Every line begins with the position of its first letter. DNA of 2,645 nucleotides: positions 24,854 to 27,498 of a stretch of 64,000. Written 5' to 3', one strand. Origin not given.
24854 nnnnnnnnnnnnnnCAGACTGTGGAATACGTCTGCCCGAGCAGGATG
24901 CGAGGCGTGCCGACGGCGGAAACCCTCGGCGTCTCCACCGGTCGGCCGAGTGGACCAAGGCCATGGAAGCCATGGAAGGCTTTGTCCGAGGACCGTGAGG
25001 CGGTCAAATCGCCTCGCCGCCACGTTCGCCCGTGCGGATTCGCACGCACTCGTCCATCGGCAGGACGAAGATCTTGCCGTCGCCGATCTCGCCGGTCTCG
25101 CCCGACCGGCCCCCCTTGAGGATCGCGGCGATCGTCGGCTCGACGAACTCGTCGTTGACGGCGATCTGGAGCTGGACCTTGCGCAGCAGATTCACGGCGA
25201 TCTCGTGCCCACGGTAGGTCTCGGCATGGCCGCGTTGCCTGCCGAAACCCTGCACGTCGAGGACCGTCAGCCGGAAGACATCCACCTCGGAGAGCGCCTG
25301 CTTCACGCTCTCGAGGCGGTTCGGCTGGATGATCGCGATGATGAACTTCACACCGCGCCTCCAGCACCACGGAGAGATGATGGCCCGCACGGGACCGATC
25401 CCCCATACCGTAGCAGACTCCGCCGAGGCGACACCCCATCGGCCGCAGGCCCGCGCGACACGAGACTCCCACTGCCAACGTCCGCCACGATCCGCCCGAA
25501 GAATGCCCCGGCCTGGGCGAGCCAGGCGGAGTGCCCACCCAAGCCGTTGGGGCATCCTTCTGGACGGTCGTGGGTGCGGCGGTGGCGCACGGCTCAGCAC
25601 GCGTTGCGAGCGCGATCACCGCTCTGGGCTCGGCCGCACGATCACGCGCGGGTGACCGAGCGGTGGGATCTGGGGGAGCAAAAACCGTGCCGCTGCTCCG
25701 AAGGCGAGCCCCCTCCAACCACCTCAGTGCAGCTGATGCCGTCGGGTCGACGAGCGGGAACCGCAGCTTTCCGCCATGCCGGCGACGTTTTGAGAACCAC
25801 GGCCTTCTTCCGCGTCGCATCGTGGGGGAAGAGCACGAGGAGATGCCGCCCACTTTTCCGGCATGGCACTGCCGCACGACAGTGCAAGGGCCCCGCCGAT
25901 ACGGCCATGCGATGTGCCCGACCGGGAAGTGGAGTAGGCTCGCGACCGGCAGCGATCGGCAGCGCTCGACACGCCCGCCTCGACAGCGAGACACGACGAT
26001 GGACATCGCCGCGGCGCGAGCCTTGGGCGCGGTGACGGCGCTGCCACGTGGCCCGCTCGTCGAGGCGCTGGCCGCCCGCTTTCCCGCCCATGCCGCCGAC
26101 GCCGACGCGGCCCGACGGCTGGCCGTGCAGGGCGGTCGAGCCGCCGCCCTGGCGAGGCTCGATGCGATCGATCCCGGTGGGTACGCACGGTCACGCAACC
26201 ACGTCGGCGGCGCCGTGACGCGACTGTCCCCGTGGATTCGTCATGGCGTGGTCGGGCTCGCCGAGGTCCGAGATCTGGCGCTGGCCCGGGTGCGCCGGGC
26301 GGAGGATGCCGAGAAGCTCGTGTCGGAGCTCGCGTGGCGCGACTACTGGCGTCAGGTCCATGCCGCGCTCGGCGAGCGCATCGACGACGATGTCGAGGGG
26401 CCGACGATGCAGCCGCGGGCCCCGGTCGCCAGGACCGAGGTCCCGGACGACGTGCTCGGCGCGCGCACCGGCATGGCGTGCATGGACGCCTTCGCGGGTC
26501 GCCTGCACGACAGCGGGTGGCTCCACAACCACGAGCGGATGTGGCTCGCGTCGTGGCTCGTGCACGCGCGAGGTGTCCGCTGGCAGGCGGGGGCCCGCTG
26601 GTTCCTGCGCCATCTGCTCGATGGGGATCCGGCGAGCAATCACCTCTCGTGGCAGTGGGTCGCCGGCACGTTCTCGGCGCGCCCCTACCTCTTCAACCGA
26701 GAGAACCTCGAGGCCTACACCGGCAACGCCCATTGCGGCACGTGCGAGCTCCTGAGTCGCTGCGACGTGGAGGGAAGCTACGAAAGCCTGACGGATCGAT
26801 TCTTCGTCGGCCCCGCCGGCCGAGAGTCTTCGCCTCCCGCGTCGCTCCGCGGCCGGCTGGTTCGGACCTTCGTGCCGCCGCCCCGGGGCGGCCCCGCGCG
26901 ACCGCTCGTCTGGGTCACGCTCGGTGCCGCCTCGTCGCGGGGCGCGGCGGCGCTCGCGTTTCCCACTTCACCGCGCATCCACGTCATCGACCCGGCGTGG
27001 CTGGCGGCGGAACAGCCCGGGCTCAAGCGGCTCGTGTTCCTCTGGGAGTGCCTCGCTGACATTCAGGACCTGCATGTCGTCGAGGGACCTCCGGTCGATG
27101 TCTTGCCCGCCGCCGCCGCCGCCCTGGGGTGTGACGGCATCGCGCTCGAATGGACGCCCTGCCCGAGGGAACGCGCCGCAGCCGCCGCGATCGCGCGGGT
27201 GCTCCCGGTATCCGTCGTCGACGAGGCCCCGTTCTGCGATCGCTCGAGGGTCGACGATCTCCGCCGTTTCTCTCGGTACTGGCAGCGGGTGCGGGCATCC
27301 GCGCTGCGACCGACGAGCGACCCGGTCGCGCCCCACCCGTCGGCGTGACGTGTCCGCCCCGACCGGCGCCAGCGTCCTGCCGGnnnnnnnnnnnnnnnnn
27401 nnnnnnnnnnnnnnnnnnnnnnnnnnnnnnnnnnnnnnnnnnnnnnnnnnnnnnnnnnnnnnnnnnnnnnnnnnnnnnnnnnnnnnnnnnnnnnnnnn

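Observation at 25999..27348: Photolyase/cryptochrome-family protein with apparently circularly permuted domain order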

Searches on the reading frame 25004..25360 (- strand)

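Call 43: search_protein_families(library=pfam, proteins=[window:25004-25360:-], max_evalue=0.00001)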
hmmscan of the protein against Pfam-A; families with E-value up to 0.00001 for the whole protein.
window:25004-25360:- (118 aa): 1 family
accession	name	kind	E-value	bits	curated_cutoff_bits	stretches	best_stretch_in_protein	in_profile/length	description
PF00543.27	P-II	-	2.3e-25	89.3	25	1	5-112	2-102/102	Nitrogen regulatory protein P-II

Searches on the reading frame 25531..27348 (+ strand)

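Call 5: search_protein_families(library=pfam, proteins=[window:25531-27348:+], max_evalue=1)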
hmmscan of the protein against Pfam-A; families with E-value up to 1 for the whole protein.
window:25531-27348:+ (605 aa): 2 families
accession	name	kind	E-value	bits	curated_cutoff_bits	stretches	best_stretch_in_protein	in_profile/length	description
PF03441.19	FAD_binding_7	-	2e-22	80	27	1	264-386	2-126/203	FAD binding domain of DNA photolyase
PF00875.24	DNA_photolyase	-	0.00031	21.2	26.6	1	485-560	32-115/164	DNA photolyase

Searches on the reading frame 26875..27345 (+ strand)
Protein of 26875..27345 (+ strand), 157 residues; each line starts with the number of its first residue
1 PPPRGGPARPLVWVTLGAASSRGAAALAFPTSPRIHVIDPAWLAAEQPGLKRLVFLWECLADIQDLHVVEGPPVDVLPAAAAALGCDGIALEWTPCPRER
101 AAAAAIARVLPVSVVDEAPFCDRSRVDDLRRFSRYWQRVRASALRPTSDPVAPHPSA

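Call 47: predict_structure(alignment_id=A3)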
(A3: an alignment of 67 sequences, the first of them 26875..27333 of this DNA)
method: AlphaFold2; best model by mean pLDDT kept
length: 153 residues; sequences in the alignment: 67
mean_pLDDT: 88.7   pTM: 0.77
mean pLDDT of the five models: 88.7, 88.2, 87.6, 87.0, 85.6
residues with pLDDT >= 90: 108; 70-90: 28; 50-70: 15; < 50: 2
segments of 3 or more residues with pLDDT < 50: none
pLDDT, mean of each block of 10 residues (from residue 1): 75 95 94 98 95 95 97 98 98 95 98 87 66 74 74 63
secondary structure, 60 per line:
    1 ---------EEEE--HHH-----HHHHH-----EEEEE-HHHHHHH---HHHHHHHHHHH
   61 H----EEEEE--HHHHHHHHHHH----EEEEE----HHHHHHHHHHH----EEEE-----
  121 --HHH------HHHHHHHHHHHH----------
elements in order: E10-13 H24-28 E34-38 H40-46 H50-61 E66-70 H73-83 E88-92 H97-107 E112-115 H132-143

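Call 51: fold_search(model_id=the predicted structure, library=pdb)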
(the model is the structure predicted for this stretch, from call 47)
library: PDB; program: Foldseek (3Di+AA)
matches with E <= 10: 1242; with E <= 0.001: 33
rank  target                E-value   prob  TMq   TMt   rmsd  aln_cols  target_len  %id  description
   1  7d0m                  5.5e-05  1.00  0.55  0.20   6.3       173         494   20  Crystal structure of mouse CRY1 with bound cryoprotectant (released 2021-06-23)
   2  2j07                  1.2e-04  1.00  0.62  0.25   3.9       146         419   18  Thermus DNA photolyase with 8-HDF antenna chromophore (released 2007-05-01)
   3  6lue_B                1.5e-04  1.00  0.54  0.20   6.2       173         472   20  Crystal structure of mouse Cryptochrome 1 in complex with compound KL201 (released 2020-06-10)
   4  7d19_A                1.5e-04  1.00  0.54  0.20   6.3       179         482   18  Crystal structure of mouse Cryptochrome 1 in complex with compound TH129 (released 2021-01-27)
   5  8kcm_A                1.7e-04  1.00  0.54  0.22   5.9       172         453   13  MmCPDII-DNA complex containing low-dosage, light induced repaired DNA. (released 2023-11-22)
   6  7d0n                  1.9e-04  1.00  0.63  0.24   5.2       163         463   23  Crystal structure of mouse CRY2 apo form (released 2021-06-23)
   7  7wva                  1.9e-04  1.00  0.54  0.20   6.0       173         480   18  Crystal structure of mouse Cryptochrome 1 in complex with TH401 compound (released 2022-09-07)
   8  7vj2                  2.0e-04  1.00  0.56  0.23   5.5       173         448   12  class II photolyase MmCPDII oxidized to semiquinone TR-SFX studies (125 us time-point) (released 2022-03-09)
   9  7d1c                  2.3e-04  1.00  0.56  0.20   6.3       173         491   20  Crystal structure of mouse Cryptochrome 1 in complex with compound TH303 (released 2021-01-27)
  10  6kx7                  2.4e-04  1.00  0.58  0.22   5.7       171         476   19  Crystal structure of mouse Cryptochrome 1 in complex with TH301 compound (released 2020-04-01)
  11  8oy8_B                2.4e-04  1.00  0.52  0.23   5.6       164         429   12  Time-resolved SFX structure of the class II photolyase complexed with a thymine dimer (30 nanosecond timepoint) (released 2023-11-22)
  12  8z1j                  3.2e-04  1.00  0.54  0.20   6.3       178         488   21  SFX structure of dark adapted CraCRY (released 2025-05-14)
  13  1iqr                  3.4e-04  1.00  0.61  0.25   4.0       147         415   20  Crystal structure of DNA photolyase from Thermus thermophilus (released 2001-11-28)
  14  6kx8_B                3.4e-04  1.00  0.51  0.19   7.1       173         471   23  Crystal structure of mouse Cryptochrome 2 in complex with TH301 compound (released 2020-04-01)
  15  1qnf                  3.6e-04  1.00  0.59  0.23   5.1       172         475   19  STRUCTURE OF PHOTOLYASE (released 1998-01-14)
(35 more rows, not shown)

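Call 70: search_protein_families(library=pfam, proteins=[window:26875-27345:+], max_evalue=1)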
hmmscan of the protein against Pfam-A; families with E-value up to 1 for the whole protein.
window:26875-27345:+ (157 aa): 1 family
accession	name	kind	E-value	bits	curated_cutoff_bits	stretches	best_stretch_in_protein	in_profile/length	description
PF00875.24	DNA_photolyase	-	1.8e-05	25.2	26.6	1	37-113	32-121/164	DNA photolyase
